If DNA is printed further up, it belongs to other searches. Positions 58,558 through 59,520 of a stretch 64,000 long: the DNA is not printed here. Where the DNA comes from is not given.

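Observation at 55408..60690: Integrated SAM by-product salvage cluster: mtnP-mtnA-ahcY-class II aldolase-mtaD (DHAP-shunt-like, covering MTA, 5'-deoxyadenosine and SAH)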

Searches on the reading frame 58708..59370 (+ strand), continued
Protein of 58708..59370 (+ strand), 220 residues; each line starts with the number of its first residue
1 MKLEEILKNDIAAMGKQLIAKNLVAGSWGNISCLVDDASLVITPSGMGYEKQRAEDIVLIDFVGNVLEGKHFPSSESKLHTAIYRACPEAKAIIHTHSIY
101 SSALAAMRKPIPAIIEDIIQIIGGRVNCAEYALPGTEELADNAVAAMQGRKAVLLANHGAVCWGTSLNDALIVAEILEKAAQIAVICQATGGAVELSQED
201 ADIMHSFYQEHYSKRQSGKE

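Call 64: search_solved_structures(query=window:58708-59370:+, max_evalue=1e-29, show_alignments=5)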
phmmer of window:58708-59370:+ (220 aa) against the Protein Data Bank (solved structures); distinct sequences matched with E-value up to 1e-29: 11.
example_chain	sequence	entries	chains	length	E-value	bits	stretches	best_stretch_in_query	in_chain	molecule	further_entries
4c24_A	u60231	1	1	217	1.3e-39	139.2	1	7-210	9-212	L-FUCULOSE PHOSPHATE ALDOLASE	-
4c25_A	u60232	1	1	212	3.1e-39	138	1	7-205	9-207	L-FUCULOSE PHOSPHATE ALDOLASE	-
6btd_A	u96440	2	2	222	3.8e-36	127.9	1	8-201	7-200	Fuculose phosphate aldolase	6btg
1dzw_P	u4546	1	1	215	1.5e-30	109.6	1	22-202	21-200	L-fuculose phosphate aldolase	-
7x78_A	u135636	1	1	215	1.8e-30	109.4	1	22-196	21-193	L-fuculose phosphate aldolase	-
1fua_A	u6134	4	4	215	3.9e-30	108.3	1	22-202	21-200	L-FUCULOSE-1-PHOSPHATE ALDOLASE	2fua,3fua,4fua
1dzu_P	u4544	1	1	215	4e-30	108.3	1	22-202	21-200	L-fuculose phosphate aldolase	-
1dzy_P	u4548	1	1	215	4e-30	108.2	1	22-202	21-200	L-FUCULOSE-1-PHOSPHATE ALDOLASE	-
1dzx_P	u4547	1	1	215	4.2e-30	108.2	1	22-201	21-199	L-fuculose phosphate aldolase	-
1dzz_P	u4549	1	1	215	5.1e-30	107.9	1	22-202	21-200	L-fuculose phosphate aldolase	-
1dzv_P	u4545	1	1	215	5.9e-30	107.7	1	22-201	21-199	L-fuculose phosphate aldolase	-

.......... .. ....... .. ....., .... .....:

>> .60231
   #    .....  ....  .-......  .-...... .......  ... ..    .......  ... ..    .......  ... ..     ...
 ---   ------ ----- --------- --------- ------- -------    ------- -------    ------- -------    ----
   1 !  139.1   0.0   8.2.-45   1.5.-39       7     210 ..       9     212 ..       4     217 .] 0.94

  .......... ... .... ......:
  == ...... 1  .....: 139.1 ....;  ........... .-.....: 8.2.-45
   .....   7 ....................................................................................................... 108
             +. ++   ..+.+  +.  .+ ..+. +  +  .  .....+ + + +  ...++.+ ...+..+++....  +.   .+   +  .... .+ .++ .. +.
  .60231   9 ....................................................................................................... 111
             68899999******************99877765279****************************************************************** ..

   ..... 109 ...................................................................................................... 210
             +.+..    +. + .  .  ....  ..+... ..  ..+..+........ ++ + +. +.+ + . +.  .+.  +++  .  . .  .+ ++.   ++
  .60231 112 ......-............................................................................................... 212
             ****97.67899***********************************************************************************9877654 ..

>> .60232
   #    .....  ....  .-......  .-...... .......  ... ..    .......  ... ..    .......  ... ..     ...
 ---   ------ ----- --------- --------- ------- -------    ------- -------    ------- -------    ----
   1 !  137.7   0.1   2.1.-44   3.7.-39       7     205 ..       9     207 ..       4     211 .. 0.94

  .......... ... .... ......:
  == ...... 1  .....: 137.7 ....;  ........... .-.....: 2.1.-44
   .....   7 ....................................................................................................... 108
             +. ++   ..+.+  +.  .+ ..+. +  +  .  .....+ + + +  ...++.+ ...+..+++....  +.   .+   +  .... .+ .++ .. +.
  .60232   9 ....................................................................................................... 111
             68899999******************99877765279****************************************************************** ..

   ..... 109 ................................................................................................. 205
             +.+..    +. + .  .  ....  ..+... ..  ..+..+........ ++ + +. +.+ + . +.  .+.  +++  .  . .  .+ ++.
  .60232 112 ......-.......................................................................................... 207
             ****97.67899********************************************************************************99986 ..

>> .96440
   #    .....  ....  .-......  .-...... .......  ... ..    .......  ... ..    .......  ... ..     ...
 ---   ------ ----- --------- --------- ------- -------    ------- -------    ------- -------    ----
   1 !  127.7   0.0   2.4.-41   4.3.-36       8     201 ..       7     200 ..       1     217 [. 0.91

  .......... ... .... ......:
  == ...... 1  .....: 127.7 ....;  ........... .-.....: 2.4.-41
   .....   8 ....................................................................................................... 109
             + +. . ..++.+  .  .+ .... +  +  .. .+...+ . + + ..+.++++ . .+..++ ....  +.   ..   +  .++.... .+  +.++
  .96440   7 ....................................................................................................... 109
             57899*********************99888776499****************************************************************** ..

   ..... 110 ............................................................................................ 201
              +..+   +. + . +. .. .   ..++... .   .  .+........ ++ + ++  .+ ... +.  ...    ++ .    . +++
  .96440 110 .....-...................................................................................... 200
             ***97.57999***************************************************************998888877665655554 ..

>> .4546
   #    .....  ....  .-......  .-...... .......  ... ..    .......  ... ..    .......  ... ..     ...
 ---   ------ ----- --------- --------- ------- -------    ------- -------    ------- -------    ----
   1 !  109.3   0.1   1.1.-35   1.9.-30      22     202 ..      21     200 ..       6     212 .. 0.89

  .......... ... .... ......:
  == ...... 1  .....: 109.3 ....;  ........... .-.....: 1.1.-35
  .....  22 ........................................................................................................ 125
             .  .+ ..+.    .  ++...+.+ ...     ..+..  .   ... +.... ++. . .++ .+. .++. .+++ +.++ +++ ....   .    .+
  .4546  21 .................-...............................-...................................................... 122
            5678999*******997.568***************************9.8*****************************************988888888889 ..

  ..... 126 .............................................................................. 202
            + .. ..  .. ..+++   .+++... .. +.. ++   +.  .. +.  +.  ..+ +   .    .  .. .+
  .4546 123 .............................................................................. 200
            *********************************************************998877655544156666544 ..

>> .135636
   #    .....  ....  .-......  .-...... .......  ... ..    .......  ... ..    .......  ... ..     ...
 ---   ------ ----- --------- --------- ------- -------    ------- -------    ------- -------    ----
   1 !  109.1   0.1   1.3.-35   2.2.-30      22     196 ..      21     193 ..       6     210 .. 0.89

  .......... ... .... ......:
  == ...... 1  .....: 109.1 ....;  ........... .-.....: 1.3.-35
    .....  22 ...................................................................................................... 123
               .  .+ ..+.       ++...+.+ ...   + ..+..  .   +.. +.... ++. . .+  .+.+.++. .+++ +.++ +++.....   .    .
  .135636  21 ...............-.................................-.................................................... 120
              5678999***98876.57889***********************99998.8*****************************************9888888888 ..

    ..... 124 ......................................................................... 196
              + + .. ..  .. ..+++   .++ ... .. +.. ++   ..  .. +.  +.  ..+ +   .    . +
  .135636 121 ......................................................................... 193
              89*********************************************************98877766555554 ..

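Call 78: search_solved_structures(query=A2, max_evalue=0.001, show_alignments=0)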
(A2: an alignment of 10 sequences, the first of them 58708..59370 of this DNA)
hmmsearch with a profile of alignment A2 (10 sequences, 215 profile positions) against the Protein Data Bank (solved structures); distinct sequences matched with E-value up to 0.001: 51.
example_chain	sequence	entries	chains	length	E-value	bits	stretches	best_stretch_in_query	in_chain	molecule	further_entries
4c24_A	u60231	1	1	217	8e-65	221.3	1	2-210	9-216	L-FUCULOSE PHOSPHATE ALDOLASE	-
4c25_A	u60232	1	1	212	7.5e-64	218.1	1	2-203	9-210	L-FUCULOSE PHOSPHATE ALDOLASE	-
6btd_A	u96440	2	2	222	7.1e-60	205.1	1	2-209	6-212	Fuculose phosphate aldolase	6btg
1dzw_P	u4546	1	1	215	1.1e-48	168.5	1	3-205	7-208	L-fuculose phosphate aldolase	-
1fua_A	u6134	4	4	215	6.3e-48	166.1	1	3-205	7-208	L-FUCULOSE-1-PHOSPHATE ALDOLASE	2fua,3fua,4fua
1dzy_P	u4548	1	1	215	6.6e-48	166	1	3-205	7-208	L-FUCULOSE-1-PHOSPHATE ALDOLASE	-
1dzx_P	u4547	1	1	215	7.7e-48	165.8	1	3-204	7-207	L-fuculose phosphate aldolase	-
1dzz_P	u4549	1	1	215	9.3e-48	165.5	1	3-205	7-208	L-fuculose phosphate aldolase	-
1dzv_P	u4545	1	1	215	1.5e-47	164.8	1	3-204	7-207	L-fuculose phosphate aldolase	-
1dzu_P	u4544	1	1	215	2.1e-47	164.3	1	3-205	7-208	L-fuculose phosphate aldolase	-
7x78_A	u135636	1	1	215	3.1e-47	163.8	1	4-204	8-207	L-fuculose phosphate aldolase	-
1e47_P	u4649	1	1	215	4.5e-47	163.3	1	3-205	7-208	L-FUCULOSE 1-PHOSPHATE ALDOLASE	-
1e46_P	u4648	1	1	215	6.7e-47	162.7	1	3-205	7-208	L-FUCULOSE 1-PHOSPHATE ALDOLASE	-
1e4c_P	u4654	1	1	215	1e-46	162.1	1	3-204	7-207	L-FUCULOSE 1-PHOSPHATE ALDOLASE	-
1e48_P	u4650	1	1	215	1.1e-46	162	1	3-204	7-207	L-FUCULOSE 1-PHOSPHATE ALDOLASE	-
4m6r_A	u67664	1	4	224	1e-13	54.3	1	7-97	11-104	Methylthioribulose-1-phosphate dehydratase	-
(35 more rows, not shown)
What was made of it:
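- Aldolase: it is closest to FucA and DrdA and far from MtnB, AraD and RhaD (call 78). APIP gives 54 bits and AraD 117, against 205-221 for DrdA and S. pneumoniae FucA (call 78).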

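Call 79: search_protein_families(library=ncbifam, proteins=[L082:8001-8684:+, L086:7001-7660:+], max_evalue=1e-20)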
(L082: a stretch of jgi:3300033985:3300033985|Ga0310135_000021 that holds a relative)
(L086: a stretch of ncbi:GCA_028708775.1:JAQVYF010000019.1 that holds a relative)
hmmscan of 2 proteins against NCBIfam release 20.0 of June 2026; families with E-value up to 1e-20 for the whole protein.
L082:8001-8684:+ (227 aa): 21 families
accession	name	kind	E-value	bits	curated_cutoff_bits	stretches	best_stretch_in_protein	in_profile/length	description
NF005123.0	PRK06557.1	subfamily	1.2e-58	198.4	251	1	4-216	8-222/223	L-ribulose-5-phosphate 4-epimerase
NF005302.0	PRK06833.1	equivalog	1.4e-57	194.6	264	1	6-216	4-212/214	L-fuculose-phosphate aldolase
NF053831.1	RU1PAldHalo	equivalog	8.6e-48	162.5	300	1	22-215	17-207/208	ribulose-1-phosphate aldolase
NF004527.0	PRK05874.1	equivalog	9.1e-45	152.8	308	1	14-207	13-207/218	L-fuculose-phosphate aldolase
NF005984.0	PRK08087.1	subfamily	9.5e-43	146.4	264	1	7-195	5-190/215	L-fuculose-phosphate aldolase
TIGR01086.1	fucA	equivalog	1.1e-38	133.2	400.25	1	9-194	6-188/214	L-fuculose-phosphate aldolase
NF006047.0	PRK08193.1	subfamily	5.7e-35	120.9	257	1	6-187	3-197/231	L-ribulose-5-phosphate 4-epimerase AraD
NF006208.0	PRK08333.1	equivalog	3.1e-33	115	267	1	9-186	6-180/189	aldolase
NF009003.0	PRK12348.1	subfamily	5.3e-33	114.6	331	1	6-186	2-193/228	L-ribulose-5-phosphate 4-epimerase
NF043034.1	OxoTetrPhDc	equivalog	3.5e-32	111.8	250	1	6-206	3-204/205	3-oxo-tetronate 4-phosphate decarboxylase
NF040649.1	FucA_Meth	equivalog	7.3e-30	104.2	250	1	24-185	18-172/179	L-fuculose phosphate aldolase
TIGR00760.1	araD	equivalog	1.9e-29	102.5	389.1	1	6-131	3-128/228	L-ribulose-5-phosphate 4-epimerase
NF004855.0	PRK06208.1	subfamily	3.5e-29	101.9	255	1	20-207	55-245/274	class II aldolase/adducin family protein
NF006413.0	PRK08660.1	equivalog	7.7e-28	97.6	203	1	10-192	4-180/184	aldolase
NF009625.0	PRK13145.1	equivalog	2.5e-27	95.9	369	1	5-189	5-202/235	L-ribulose-5-phosphate 4-epimerase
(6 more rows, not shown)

L086:7001-7660:+ (219 aa): 19 families
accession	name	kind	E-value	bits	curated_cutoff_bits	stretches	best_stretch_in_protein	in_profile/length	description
NF005302.0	PRK06833.1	equivalog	1.3e-55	188.2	264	1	6-216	5-213/214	L-fuculose-phosphate aldolase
NF005123.0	PRK06557.1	subfamily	2.2e-53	181.2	251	1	9-215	14-222/223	L-ribulose-5-phosphate 4-epimerase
NF053831.1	RU1PAldHalo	equivalog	4.3e-51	173.3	300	1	22-215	18-208/208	ribulose-1-phosphate aldolase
NF004527.0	PRK05874.1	equivalog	5.8e-44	150.2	308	1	8-202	8-202/218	L-fuculose-phosphate aldolase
NF005984.0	PRK08087.1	subfamily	7e-38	130.5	264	1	8-214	7-210/215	L-fuculose-phosphate aldolase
NF006208.0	PRK08333.1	equivalog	5.4e-35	120.8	267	1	15-186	13-181/189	aldolase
TIGR01086.1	fucA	equivalog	7.1e-35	120.7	400.25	1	9-214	7-209/214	L-fuculose-phosphate aldolase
NF006047.0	PRK08193.1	subfamily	5.1e-32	111.3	257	1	9-130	7-128/231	L-ribulose-5-phosphate 4-epimerase AraD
NF043034.1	OxoTetrPhDc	equivalog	2.7e-31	109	250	1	10-202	8-201/205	3-oxo-tetronate 4-phosphate decarboxylase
NF040649.1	FucA_Meth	equivalog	3.1e-30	105.4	250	1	10-183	5-171/179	L-fuculose phosphate aldolase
TIGR00760.1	araD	equivalog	2.8e-29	102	389.1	1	9-115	7-113/228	L-ribulose-5-phosphate 4-epimerase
NF006413.0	PRK08660.1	equivalog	1.1e-28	100.3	203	1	9-189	4-178/184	aldolase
NF009003.0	PRK12348.1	subfamily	1.6e-26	93.4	331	1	9-129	6-126/228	L-ribulose-5-phosphate 4-epimerase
NF005484.0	PRK07090.1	equivalog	3.2e-26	92.2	261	1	7-192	31-217/260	aldolase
TIGR03328.1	salvage_mtnB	equivalog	8.5e-26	90.6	137.05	1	13-107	3-97/194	methylthioribulose 1-phosphate dehydratase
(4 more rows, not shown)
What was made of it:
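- NF053831 stays far below its cut-off of 300, and E. coli FucA and DrdA score as high or higher against it (call 79).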

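Call 88: search_protein_representatives(protein=window:58708-59370:+)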
Query: 220 residues. Proteins with E-value up to 0.001 (for the whole library): 11361; up to 1e-10: 5137; up to 1e-30: 449. The best 150 are listed.
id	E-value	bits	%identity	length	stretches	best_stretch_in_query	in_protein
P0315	2.7e-93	327.6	70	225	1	8-220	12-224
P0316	6.4e-74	264.4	55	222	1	10-220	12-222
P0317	2.2e-71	256.1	57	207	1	14-220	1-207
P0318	1.9e-68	246.5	34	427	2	7-193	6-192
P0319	4.6e-64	232.2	35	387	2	7-188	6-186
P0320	1.1e-63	231.0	39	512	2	24-203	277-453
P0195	2.4e-58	213.5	50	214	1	9-215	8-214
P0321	6.4e-57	208.9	39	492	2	11-182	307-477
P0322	9.4e-56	205.0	49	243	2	73-220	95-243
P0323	2.1e-55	203.9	68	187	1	7-149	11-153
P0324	2.0e-54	200.7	49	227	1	8-215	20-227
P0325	5.5e-54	199.3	34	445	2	10-193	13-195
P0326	3.1e-52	193.6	48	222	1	17-216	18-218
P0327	6.9e-51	189.2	37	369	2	22-186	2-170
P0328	2.4e-50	187.4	43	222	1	7-218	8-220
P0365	4.4e-44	166.9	39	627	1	8-216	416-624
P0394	1.3e-41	158.9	36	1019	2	9-181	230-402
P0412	2.4e-40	154.7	35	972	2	4-184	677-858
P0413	3.4e-40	154.2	45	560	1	6-189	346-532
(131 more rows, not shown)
